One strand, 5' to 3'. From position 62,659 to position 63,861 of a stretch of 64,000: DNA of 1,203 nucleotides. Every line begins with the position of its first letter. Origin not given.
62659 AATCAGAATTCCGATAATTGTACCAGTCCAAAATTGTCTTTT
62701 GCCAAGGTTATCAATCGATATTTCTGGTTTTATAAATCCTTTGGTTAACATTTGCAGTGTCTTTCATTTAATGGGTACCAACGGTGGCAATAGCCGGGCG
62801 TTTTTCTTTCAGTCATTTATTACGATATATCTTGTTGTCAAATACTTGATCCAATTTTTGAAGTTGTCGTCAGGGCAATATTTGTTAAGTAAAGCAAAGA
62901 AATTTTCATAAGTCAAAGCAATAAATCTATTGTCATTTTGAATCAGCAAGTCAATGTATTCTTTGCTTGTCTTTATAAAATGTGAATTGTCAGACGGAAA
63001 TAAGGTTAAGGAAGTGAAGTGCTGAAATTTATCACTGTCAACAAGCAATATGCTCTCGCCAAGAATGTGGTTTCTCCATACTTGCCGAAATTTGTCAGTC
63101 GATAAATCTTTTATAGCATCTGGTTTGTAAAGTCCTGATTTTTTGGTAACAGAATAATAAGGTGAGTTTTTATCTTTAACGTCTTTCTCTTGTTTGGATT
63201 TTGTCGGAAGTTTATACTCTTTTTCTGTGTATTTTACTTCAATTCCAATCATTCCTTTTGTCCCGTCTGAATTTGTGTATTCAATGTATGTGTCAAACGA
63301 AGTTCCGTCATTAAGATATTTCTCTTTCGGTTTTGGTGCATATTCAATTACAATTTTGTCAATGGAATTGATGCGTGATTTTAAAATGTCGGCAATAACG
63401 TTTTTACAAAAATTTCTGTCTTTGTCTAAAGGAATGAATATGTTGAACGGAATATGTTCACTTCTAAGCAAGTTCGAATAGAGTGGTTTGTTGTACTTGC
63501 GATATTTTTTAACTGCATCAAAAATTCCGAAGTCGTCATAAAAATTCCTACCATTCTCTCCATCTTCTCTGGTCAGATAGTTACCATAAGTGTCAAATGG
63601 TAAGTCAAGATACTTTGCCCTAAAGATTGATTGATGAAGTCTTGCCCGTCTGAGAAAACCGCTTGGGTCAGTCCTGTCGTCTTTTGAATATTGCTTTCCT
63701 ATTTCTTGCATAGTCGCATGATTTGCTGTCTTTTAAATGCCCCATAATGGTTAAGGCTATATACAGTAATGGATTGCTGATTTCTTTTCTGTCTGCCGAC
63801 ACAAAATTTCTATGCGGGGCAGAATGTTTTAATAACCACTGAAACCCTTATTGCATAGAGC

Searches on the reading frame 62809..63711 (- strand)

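Call 94: search_protein_families(library=pfam, proteins=[window:62809-63711:-], max_evalue=0.00001)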
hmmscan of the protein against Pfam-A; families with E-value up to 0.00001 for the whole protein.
window:62809-63711:- (300 aa): 2 families
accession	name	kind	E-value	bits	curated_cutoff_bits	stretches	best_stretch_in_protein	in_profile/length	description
PF20796.3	PDDEXK_13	-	4.7e-64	217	27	1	17-296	5-289/290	PD-(D/E)XK nuclease superfamily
PF22558.3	REase-ARP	-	1.1e-26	94.5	27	1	63-296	43-270/270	Restriction Endonuclease associating with ARP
